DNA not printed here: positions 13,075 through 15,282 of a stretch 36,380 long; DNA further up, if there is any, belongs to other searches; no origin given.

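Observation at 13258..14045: One gene (asnB-like) hosts three different repeat families, all in frame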

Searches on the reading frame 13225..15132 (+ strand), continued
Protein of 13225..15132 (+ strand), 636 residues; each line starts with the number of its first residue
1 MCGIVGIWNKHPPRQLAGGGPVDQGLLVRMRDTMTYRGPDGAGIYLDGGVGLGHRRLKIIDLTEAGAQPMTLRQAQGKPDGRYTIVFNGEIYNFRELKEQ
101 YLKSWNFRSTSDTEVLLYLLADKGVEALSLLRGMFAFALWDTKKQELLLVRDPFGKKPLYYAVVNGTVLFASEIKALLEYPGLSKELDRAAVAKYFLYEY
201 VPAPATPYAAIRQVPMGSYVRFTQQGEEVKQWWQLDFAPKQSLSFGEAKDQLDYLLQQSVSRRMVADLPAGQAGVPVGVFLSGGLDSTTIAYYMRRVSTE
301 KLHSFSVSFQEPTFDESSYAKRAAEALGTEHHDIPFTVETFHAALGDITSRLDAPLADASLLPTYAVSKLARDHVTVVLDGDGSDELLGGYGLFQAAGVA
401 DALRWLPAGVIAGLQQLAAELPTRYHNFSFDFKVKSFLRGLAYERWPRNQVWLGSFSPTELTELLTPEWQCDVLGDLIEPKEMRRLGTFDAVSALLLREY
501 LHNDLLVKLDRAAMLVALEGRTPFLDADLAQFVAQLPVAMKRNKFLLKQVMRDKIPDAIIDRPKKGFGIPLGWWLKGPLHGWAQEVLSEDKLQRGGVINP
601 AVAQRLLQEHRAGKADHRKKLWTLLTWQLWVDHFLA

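Call 14: search_solved_structures(query=window:13225-15132:+, show_alignments=2)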
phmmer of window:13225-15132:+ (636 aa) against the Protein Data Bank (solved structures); distinct sequences matched with E-value up to 0.001: 10.
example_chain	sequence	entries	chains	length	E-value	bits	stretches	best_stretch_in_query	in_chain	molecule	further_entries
7ylz_A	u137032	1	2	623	4e-55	190.9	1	23-396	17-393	hydroxyamidotransferase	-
1ct9_A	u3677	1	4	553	3.8e-43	151.3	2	31-178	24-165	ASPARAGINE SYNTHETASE B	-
8sue_A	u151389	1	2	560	1.1e-27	100.3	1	35-397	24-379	Asparagine synthetase [glutamine-hydrolyzing]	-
6gq3_A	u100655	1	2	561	1.1e-27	100.3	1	35-397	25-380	Asparagine synthetase [glutamine-hydrolyzing]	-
9b6c_A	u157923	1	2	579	6e-27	97.8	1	35-397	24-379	Asparagine synthetase [glutamine-hydrolyzing]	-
1jgt_A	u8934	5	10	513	4.2e-11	45.5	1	77-401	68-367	BETA-LACTAM SYNTHETASE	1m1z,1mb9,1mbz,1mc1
1q15_A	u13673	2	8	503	2.9e-06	29.4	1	110-391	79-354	CarA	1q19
1ao0_A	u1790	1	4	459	3.2e-06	29.3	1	66-175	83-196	GLUTAMINE PHOSPHORIBOSYLPYROPHOSPHATE AMIDOTRANSFERASE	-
1gph_1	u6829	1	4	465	3.3e-06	29.3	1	66-175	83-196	GLUTAMINE PHOSPHORIBOSYL-PYROPHOSPHATE AMIDOTRANSFERASE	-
6lbp_A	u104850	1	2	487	1.2e-05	27.5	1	47-177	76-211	Amidophosphoribosyltransferase 2, chloroplastic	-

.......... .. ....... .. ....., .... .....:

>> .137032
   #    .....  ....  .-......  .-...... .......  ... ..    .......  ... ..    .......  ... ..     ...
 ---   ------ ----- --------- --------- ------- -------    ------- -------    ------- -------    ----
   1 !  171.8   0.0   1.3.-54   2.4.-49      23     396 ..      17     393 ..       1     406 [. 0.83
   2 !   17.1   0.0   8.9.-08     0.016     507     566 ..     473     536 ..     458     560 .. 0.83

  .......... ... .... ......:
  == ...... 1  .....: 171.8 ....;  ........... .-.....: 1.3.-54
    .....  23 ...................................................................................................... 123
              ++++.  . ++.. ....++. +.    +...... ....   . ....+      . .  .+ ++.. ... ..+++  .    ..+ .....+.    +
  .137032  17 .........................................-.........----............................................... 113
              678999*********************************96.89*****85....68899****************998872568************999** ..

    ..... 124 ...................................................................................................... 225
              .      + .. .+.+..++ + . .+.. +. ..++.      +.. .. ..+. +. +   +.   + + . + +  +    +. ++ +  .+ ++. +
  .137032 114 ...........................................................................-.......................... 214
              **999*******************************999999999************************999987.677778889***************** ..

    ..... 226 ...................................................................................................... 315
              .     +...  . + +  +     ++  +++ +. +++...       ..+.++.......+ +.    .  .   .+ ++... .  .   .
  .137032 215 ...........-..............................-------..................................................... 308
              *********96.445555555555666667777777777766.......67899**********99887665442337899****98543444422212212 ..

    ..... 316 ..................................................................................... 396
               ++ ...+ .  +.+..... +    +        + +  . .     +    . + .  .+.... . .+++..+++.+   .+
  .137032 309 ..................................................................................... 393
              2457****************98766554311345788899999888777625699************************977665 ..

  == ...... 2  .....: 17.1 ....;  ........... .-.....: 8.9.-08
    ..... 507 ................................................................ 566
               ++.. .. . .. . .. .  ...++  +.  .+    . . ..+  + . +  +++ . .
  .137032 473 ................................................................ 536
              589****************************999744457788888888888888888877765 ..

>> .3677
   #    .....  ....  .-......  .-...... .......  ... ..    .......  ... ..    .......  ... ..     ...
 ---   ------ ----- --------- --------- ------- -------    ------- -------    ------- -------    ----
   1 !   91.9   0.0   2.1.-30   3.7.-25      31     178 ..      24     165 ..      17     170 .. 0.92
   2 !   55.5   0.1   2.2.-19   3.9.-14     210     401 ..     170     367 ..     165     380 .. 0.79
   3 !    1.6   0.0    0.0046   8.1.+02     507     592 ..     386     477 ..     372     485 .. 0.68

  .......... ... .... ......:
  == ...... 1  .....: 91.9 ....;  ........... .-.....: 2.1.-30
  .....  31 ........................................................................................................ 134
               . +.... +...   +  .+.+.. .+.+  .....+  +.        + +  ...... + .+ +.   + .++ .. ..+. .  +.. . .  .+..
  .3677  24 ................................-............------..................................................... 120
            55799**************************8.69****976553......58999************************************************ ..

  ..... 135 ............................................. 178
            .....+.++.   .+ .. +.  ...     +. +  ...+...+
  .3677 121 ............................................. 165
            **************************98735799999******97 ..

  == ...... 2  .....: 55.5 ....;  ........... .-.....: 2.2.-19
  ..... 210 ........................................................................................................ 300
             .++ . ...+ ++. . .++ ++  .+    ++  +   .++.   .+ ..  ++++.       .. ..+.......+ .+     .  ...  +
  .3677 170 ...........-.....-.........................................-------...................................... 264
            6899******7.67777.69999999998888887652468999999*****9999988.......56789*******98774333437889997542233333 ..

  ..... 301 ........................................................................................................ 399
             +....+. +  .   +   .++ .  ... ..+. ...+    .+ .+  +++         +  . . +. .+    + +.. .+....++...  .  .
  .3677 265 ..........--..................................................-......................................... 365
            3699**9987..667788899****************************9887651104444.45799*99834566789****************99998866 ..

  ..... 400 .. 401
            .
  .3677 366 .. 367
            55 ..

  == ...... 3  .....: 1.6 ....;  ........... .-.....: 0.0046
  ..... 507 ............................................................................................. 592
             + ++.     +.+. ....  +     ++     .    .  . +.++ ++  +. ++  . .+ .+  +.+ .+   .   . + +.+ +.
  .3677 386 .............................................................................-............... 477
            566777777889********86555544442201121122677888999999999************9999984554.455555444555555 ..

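Call 17: find_encoding_contigs(protein=P0002, flank=10000, max_places=2)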
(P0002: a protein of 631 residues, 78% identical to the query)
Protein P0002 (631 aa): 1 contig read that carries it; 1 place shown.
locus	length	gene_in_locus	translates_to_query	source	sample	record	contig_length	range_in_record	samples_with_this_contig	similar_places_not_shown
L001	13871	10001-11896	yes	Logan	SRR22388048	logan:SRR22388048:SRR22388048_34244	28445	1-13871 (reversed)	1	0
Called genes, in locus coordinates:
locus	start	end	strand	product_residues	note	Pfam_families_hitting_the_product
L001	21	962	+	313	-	PF00535:Glycos_transf_2, PF10111:Glyco_tranf_2_2 (weak), PF13641:Glyco_tranf_2_3 (weak)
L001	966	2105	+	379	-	PF13439:Glyco_transf_4, PF13579:Glyco_trans_4_4, PF20706:GT4-conflict, PF00534:Glycos_transf_1, PF13692:Glyco_trans_1_4, PF13524:Glyco_trans_1_2 (weak)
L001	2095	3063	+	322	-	PF00106:adh_short (weak), PF01073:3Beta_HSD, PF01370:Epimerase, PF02719:Polysacc_synt_2, PF04321:RmlD_sub_bind, PF16363:GDP_Man_Dehyd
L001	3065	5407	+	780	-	PF13231:PMT_2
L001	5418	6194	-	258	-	PF13489:Methyltransf_23, PF08241:Methyltransf_11, PF08242:Methyltransf_12, PF13649:Methyltransf_25, PF13847:Methyltransf_31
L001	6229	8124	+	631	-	PF13231:PMT_2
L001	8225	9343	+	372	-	PF01408:GFO_IDH_MocA (weak)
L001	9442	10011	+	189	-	PF02698:DUF218 (faint)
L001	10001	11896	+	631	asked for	PF13522:GATase_6, PF13537:GATase_7, PF00733:Asn_synthase, PF06508:QueC (weak)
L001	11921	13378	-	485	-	PF13231:PMT_2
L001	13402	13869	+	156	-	?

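Call 18: find_encoding_contigs(protein=P0003, flank=10000, max_places=2)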
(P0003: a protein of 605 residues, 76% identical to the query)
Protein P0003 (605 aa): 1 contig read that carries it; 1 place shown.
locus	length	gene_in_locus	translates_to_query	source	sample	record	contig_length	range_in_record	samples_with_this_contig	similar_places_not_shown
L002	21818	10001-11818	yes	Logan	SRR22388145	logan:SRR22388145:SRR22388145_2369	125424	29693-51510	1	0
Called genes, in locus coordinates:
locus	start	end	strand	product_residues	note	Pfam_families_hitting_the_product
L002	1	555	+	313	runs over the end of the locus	PF00535:Glycos_transf_2, PF10111:Glyco_tranf_2_2, PF13641:Glyco_tranf_2_3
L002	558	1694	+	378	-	PF13439:Glyco_transf_4, PF13579:Glyco_trans_4_4, PF20706:GT4-conflict, PF00534:Glycos_transf_1, PF13692:Glyco_trans_1_4, PF13524:Glyco_trans_1_2 (weak)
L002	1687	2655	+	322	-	PF01073:3Beta_HSD, PF01370:Epimerase, PF02719:Polysacc_synt_2, PF04321:RmlD_sub_bind, PF16363:GDP_Man_Dehyd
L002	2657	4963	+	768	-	PF13231:PMT_2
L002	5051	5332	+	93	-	-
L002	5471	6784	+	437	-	PF02463:SMC_N (weak), PF00005:ABC_tran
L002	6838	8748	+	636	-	PF13231:PMT_2 (weak)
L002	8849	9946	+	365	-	PF01408:GFO_IDH_MocA (weak)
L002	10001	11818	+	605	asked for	PF13522:GATase_6, PF13537:GATase_7, PF00733:Asn_synthase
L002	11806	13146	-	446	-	PF13231:PMT_2 (weak)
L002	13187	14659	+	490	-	-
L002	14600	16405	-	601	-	-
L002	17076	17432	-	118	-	-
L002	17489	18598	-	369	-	PF00586:AIRS, PF02769:AIRS_C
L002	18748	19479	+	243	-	PF00551:Formyl_trans_N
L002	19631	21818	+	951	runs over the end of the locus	PF02700:PurS (faint), PF18072:FGAR-AT_linker, PF00586:AIRS, PF02769:AIRS_C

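Call 19: find_encoding_contigs(protein=P0004, flank=10000, max_places=2)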
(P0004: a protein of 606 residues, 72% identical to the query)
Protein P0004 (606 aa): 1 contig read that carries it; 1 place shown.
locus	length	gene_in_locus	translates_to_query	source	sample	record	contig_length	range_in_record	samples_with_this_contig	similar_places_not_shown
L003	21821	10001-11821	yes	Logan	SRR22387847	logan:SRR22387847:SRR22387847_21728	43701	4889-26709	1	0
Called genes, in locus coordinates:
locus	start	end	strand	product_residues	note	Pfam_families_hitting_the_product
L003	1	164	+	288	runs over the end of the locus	PF00483:NTP_transferase, PF12804:NTP_transf_3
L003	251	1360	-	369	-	-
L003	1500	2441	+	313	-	PF00535:Glycos_transf_2, PF10111:Glyco_tranf_2_2 (weak), PF13641:Glyco_tranf_2_3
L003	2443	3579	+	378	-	PF13439:Glyco_transf_4, PF13579:Glyco_trans_4_4, PF20706:GT4-conflict, PF00534:Glycos_transf_1, PF13692:Glyco_trans_1_4, PF13524:Glyco_trans_1_2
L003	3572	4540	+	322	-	PF01073:3Beta_HSD, PF01370:Epimerase, PF02719:Polysacc_synt_2, PF04321:RmlD_sub_bind, PF16363:GDP_Man_Dehyd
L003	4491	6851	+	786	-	PF13231:PMT_2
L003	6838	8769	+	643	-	PF13231:PMT_2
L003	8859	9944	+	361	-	PF01408:GFO_IDH_MocA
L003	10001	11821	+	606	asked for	PF13522:GATase_6, PF13537:GATase_7, PF00733:Asn_synthase, PF06508:QueC (weak)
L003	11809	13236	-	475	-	PF13231:PMT_2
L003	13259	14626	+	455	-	-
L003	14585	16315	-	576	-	-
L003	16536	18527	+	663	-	PF02366:PMT (weak), PF13231:PMT_2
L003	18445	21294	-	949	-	PF09586:YfhO (faint)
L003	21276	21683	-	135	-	-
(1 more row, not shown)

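Call 45: predict_structure(alignment_id=A1)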
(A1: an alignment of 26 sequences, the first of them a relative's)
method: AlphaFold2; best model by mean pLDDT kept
length: 636 residues; sequences in the alignment: 26
mean_pLDDT: 90.6   pTM: 0.92
mean pLDDT of the five models: 90.6, 89.7, 89.0, 88.0, 88.1
residues with pLDDT >= 90: 485; 70-90: 108; 50-70: 33; < 50: 10
segments of 3 or more residues with pLDDT < 50: 15-19, 269-271
pLDDT, mean of each block of 10 residues (from residue 1): 89 52 94 80 90 79 73 63 91 92 85 91 95 95 96 95 95 96 95 95 94 97 96 85 89 96 67 76 95 91 96 94 97 97 94 88 96 93 91 92 93 94 91 93 92 94 97 87 89 90 87 90 95 94 96 97 85 97 98 95 98 95 97 89
secondary structure, 60 per line:
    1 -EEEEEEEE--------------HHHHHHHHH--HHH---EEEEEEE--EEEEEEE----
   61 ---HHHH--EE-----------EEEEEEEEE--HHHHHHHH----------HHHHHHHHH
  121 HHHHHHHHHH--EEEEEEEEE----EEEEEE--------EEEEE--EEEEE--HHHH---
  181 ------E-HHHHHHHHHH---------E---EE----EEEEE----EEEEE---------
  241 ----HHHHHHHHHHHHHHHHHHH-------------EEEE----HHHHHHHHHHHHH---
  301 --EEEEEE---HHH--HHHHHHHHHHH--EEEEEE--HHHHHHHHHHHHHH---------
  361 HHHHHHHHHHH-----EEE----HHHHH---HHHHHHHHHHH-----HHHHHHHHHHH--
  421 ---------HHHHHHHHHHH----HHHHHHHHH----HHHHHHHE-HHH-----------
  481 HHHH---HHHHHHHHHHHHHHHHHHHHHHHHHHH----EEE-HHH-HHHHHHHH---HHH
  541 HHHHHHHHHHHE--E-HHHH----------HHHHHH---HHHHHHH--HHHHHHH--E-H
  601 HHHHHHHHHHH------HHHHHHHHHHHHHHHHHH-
elements in order: E2-9 H24-32 E41-47 E50-56 H64-67 E83-91 H94-101 H112-130 E133-141 E146-151 E160-164 E167-171 H174-177 H189-198 E218-222 E227-231 H245-263 E277-280 H285-297 E303-308 H317-327 E330-335 H338-351 H361-371 E377-379 H384-388 H392-402 H408-418 H430-440 H445-453 H458-464 H481-484 H488-514 E519-521 H527-534 H538-551 H557-560 H571-576 H580-586 H589-595 H600-611 H618-635

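Call 80: fold_search(model_id=the predicted structure, library=pdb)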
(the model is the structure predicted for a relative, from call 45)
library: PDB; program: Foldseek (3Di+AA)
matches with E <= 10: 910; with E <= 0.001: 50
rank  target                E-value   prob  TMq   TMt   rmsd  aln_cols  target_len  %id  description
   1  7ylz_B                5.7e-31  1.00  0.74  0.81   5.2       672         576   25  Unliganded form of hydroxyamidotransferase TsnB9 (released 2023-05-31)
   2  7ylz_A                1.4e-30  1.00  0.75  0.82   5.3       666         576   26  Unliganded form of hydroxyamidotransferase TsnB9 (released 2023-05-31)
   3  1ct9_D                1.3e-26  1.00  0.60  0.77   6.9       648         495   23  CRYSTAL STRUCTURE OF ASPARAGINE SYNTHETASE B FROM ESCHERICHIA COLI (released 1999-12-15)
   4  1ct9_A                1.7e-26  1.00  0.61  0.77   6.4       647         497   23  CRYSTAL STRUCTURE OF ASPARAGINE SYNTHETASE B FROM ESCHERICHIA COLI (released 1999-12-15)
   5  1ct9_B                1.1e-25  1.00  0.63  0.80   5.5       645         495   23  CRYSTAL STRUCTURE OF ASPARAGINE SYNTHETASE B FROM ESCHERICHIA COLI (released 1999-12-15)
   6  9b6c_A                2.4e-24  1.00  0.63  0.77   6.0       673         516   20  Human asparagine synthetase Arg-142 to Ile-142 (R142I) variant (released 2025-01-08)
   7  6gq3_A                3.1e-24  1.00  0.63  0.77   6.3       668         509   19  Human asparagine synthetase (ASNS) in complex with 6-diazo-5-oxo-L-norleucine (DON) at 1.85 A resolution (released 2019-09-18)
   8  9b6c_B                1.4e-23  1.00  0.64  0.78   6.0       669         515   20  Human asparagine synthetase Arg-142 to Ile-142 (R142I) variant (released 2025-01-08)
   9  8sue_B                6.1e-23  1.00  0.61  0.75   7.5       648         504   20  Human asparagine synthetase (apo-ASNS) (released 2024-05-22)
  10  8sue_A                8.3e-22  1.00  0.63  0.77   6.7       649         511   20  Human asparagine synthetase (apo-ASNS) (released 2024-05-22)
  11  1mc1_A                9.5e-22  1.00  0.55  0.69   7.8       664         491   17  BETA-LACTAM SYNTHETASE WITH PRODUCT (DGPC), AMP AND PPI (released 2002-10-23)
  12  1mbz_A                1.2e-21  1.00  0.57  0.72   7.5       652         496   18  BETA-LACTAM SYNTHETASE WITH TRAPPED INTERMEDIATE (released 2002-10-23)
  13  1mb9_B                6.4e-21  1.00  0.55  0.70   7.6       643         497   19  BETA-LACTAM SYNTHETASE COMPLEXED WITH ATP (released 2002-10-23)
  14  1mb9_A                1.1e-20  1.00  0.54  0.69   8.4       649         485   17  BETA-LACTAM SYNTHETASE COMPLEXED WITH ATP (released 2002-10-23)
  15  1mbz_B                1.3e-20  1.00  0.57  0.72   5.8       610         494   18  BETA-LACTAM SYNTHETASE WITH TRAPPED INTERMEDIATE (released 2002-10-23)
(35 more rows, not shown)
